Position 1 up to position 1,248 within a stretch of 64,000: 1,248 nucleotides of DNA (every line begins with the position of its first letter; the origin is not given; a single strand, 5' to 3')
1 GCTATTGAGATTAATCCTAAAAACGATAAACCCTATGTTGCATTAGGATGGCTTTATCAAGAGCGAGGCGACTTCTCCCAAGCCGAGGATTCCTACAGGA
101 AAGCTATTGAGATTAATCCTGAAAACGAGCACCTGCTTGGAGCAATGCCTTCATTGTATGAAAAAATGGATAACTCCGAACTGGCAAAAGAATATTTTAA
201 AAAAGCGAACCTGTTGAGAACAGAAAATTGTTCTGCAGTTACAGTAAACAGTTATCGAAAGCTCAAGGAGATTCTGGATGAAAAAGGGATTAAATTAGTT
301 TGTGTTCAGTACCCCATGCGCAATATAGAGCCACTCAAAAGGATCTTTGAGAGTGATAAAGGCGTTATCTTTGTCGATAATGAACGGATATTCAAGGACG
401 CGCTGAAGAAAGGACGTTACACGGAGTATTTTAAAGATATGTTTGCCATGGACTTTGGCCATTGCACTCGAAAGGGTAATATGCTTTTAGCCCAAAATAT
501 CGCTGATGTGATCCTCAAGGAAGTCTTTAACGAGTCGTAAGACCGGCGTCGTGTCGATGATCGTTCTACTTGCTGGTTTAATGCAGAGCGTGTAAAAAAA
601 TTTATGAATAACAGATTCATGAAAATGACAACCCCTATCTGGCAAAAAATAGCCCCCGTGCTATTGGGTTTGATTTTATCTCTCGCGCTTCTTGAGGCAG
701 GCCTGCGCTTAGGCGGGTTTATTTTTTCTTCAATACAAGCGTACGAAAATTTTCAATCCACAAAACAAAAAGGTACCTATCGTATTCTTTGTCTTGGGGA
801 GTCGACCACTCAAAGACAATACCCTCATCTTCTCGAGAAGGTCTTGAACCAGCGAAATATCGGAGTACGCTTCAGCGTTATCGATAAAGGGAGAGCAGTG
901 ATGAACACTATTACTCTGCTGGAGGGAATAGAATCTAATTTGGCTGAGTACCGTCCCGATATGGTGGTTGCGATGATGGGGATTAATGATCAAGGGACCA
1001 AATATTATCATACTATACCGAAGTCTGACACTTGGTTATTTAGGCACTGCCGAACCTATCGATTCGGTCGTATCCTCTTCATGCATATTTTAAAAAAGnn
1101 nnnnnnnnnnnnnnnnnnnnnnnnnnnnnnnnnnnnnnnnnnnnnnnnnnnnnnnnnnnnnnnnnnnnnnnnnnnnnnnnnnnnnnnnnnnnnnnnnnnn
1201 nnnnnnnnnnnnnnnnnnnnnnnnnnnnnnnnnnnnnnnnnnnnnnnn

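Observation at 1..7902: Tandem array of at least four paralogous membrane-anchored SGNH hydrolases split by a TPR array, followed by a GT-C-like membrane protein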

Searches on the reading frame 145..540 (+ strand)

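Call 3: search_protein_families(library=pfam, proteins=[window:145-540:+], max_evalue=0.1)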
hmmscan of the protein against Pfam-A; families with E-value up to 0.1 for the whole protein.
window:145-540:+ (131 aa): 2 families
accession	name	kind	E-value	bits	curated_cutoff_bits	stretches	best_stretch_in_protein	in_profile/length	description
PF13181.12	TPR_8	-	0.0054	17.3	25.7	1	3-24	9-30/34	Tetratricopeptide repeat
PF00466.25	Ribosomal_L10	-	0.095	13.2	22.8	0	59-103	34-78/100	Ribosomal protein L10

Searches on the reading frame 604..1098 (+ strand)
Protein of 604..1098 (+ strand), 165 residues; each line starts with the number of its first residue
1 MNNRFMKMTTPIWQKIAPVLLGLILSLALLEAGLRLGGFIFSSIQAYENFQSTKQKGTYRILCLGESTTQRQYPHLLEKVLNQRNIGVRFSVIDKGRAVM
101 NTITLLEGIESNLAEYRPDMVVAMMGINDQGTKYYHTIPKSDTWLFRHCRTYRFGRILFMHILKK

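Call 63: search_protein_representatives(protein=window:604-1098:+)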
Query: 165 residues. Proteins with E-value up to 0.001 (for the whole library): 2960; up to 1e-10: 1587; up to 1e-30: 261. The best 150 are listed.
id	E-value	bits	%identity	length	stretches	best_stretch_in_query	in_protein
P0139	4.5e-60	218.4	66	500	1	8-165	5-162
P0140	1.4e-56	207.0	59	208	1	9-165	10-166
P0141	2.5e-55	203.0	61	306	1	14-165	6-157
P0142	2.8e-52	193.0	54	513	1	6-165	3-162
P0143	6.0e-52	191.9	61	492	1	14-165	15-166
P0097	1.4e-51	190.7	58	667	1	2-165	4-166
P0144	3.7e-51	189.4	57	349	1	12-165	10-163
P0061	9.0e-51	188.1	60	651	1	12-165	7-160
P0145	8.4e-50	185.0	55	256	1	10-165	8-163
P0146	5.3e-49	182.4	60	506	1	8-165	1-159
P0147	7.1e-49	182.0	51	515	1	4-165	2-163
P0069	7.3e-49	181.9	58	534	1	7-165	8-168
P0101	8.7e-49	181.7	56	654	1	11-165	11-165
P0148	4.9e-48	179.2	53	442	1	10-165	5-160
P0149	6.5e-48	178.8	63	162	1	3-144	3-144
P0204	1.2e-38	148.7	48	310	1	3-164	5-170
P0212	7.3e-38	146.2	51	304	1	9-163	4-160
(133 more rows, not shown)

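Call 77: find_homologous_proteins(query=P0212, max_evalue=1e-10)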
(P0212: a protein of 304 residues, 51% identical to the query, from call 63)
Query P0212 (304 aa): 694 proteins with E <= 1e-10 among 2258 candidates; the best 120 are listed.
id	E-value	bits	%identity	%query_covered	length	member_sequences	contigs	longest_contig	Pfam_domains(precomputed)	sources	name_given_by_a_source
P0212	4.7e-199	677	100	100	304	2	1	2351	PF13472.13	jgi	-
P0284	1.3e-111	390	71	54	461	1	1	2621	PF13431.13,PF16068.11,PF13414.13,PF13176.13,PF13428.13,PF13374.13,PF14559.13,PF17874.8,PF00515.35,PF13424.13,PF21033.5,PF13432.13,PF13472.13,PF13181.13,PF07719.24,PF13174.13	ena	-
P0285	8.2e-103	361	67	53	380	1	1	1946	PF14559.13,PF13431.13,PF13414.13,PF00515.35,PF13424.13,PF13176.13,PF13432.13,PF13181.13,PF07719.24,PF13374.13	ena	-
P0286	2.7e-100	353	68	52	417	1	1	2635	PF25063.1,PF13431.13,PF13414.13,PF13176.13,PF13428.13,PF13374.13,PF14559.13,PF20431.5,PF00515.35,PF25182.2,PF12895.14,PF13424.13,PF21033.5,PF13432.13,PF13472.13,PF13181.13,PF07719.24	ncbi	-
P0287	5.4e-100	352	67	52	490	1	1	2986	PF25063.1,PF13431.13,PF23914.2,PF13414.13,PF13176.13,PF24885.2,PF13428.13,PF13374.13,PF23231.2,PF14559.13,PF09124.17,PF17874.8,PF20431.5,PF00515.35,PF25182.2,PF13424.13,PF21033.5,PF13432.13,PF13472.13,PF13181.13,PF07719.24,PF13174.13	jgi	-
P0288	1.1e-98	348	64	53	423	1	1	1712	PF13431.13,PF13414.13,PF13176.13,PF13428.13,PF13374.13,PF14559.13,PF00515.35,PF13424.13,PF21033.5,PF13432.13,PF13472.13,PF13181.13,PF07719.24,PF13174.13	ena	-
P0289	4.9e-98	346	60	53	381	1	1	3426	PF14559.13,PF13431.13,PF13414.13,PF00515.35,PF25182.2,PF13472.13,PF13181.13,PF07719.24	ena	-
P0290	5.6e-98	345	44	84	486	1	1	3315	PF13414.13,PF13374.13,PF24575.2,PF00515.35,PF25182.2,PF13424.13,PF07719.24,PF13174.13,PF25063.1,PF13431.13,PF23914.2,PF13176.13,PF24885.2,PF13428.13,PF25064.2,PF14559.13,PF17874.8,PF20431.5,PF12895.14,PF21033.5,PF13432.13,PF13472.13,PF13181.13,PF01239.29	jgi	-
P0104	6.4e-98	345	66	54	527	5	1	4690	PF05843.21,PF16068.11,PF13414.13,PF04311.21,PF12569.15,PF13374.13,PF07721.21,PF23231.2,PF24575.2,PF00515.35,PF13424.13,PF07719.24,PF13174.13,PF25063.1,PF13431.13,PF23914.2,PF13176.13,PF24885.2,PF13428.13,PF14559.13,PF13371.13,PF17874.8,PF20431.5,PF12895.14,PF21033.5,PF13432.13,PF13472.13,PF13181.13,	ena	-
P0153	6.5e-98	345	57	54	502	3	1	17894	PF09976.16,PF22890.2,PF13414.13,PF13374.13,PF24575.2,PF00515.35,PF13424.13,PF07719.24,PF13174.13,PF25063.1,PF13431.13,PF23914.2,PF07720.19,PF13176.13,PF24885.2,PF13428.13,PF25064.2,PF14559.13,PF10516.16,PF13371.13,PF17874.8,PF12895.14,PF13432.13,PF13472.13,PF13181.13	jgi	-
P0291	6.0e-97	342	62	54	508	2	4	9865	PF25063.1,PF13431.13,PF23914.2,PF13414.13,PF13176.13,PF24885.2,PF13428.13,PF13374.13,PF14559.13,PF13371.13,PF00515.35,PF12895.14,PF13424.13,PF21033.5,PF13432.13,PF13472.13,PF13181.13,PF01239.29,PF07719.24,PF13174.13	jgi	-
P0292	8.9e-96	338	58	52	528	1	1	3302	PF25063.1,PF13431.13,PF23914.2,PF25062.2,PF13414.13,PF13176.13,PF24885.2,PF13428.13,PF13374.13,PF07721.21,PF14559.13,PF24575.2,PF10516.16,PF13371.13,PF17874.8,PF20431.5,PF00515.35,PF13424.13,PF21033.5,PF13432.13,PF13181.13,PF07719.24,PF13174.13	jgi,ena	-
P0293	1.3e-95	338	57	53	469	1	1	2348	PF13431.13,PF23914.2,PF25062.2,PF13414.13,PF13176.13,PF24885.2,PF12569.15,PF13428.13,PF00657.29,PF13374.13,PF14559.13,PF17874.8,PF00515.35,PF25182.2,PF13424.13,PF21033.5,PF13432.13,PF13429.13,PF13472.13,PF13181.13,PF07719.24,PF13174.13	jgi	jgi:tetratricopeptide (TPR) repeat protein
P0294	5.8e-95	336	58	52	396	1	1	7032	PF04311.21,PF00515.35,PF13472.13,PF13181.13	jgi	jgi:tetratricopeptide (TPR) repeat protein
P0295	8.6e-94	332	58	53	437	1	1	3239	PF25063.1,PF13431.13,PF23914.2,PF13414.13,PF13176.13,PF24885.2,PF13428.13,PF13374.13,PF14559.13,PF13371.13,PF17874.8,PF20431.5,PF00515.35,PF12895.14,PF13424.13,PF21033.5,PF13432.13,PF13429.13,PF13181.13,PF07719.24,PF13174.13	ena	-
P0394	1.3e-84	302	45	97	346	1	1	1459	PF13431.13,PF00515.35,PF13181.13,PF07719.24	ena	-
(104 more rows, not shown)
